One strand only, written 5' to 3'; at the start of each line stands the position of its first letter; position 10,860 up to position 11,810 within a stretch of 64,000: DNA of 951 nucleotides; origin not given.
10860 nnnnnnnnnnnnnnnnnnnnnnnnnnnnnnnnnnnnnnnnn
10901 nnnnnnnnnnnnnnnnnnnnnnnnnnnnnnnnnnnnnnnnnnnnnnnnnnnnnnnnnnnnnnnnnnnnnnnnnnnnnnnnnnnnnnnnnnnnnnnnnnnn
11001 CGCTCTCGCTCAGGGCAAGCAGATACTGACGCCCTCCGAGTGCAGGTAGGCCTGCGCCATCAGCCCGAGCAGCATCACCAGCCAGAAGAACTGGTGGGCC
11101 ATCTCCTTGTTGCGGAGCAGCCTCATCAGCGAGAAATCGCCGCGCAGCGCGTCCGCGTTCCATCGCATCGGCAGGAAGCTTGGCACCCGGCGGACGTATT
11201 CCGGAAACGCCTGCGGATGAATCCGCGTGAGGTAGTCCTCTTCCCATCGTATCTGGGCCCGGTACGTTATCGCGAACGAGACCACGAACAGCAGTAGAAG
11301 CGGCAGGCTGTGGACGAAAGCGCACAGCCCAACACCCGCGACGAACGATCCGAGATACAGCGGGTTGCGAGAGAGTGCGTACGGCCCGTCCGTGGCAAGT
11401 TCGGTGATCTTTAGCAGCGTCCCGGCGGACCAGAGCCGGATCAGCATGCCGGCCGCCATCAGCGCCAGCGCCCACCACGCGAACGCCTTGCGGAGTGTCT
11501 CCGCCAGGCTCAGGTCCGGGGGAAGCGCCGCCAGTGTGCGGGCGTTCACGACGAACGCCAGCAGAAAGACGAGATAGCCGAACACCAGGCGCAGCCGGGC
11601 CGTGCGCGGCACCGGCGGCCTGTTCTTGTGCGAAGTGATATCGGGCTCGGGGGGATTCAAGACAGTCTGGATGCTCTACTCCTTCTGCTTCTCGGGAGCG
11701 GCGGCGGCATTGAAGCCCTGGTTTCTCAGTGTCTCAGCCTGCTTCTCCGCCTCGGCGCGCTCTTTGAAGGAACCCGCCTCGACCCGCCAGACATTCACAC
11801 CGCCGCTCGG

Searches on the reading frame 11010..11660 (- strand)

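Call 36: search_protein_families(library=pfam, proteins=[window:11010-11660:-], max_evalue=0.001)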
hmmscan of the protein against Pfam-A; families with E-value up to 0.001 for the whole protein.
window:11010-11660:- (216 aa): 2 families
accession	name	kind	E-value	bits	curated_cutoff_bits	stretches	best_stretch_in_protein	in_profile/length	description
PF04191.18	PEMT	-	7.8e-10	39.6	25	1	84-149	38-103/105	Phospholipid methyltransferase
PF04140.19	ICMT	-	0.00093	20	24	0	83-145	30-94/95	Isoprenylcysteine carboxyl methyltransferase (ICMT) family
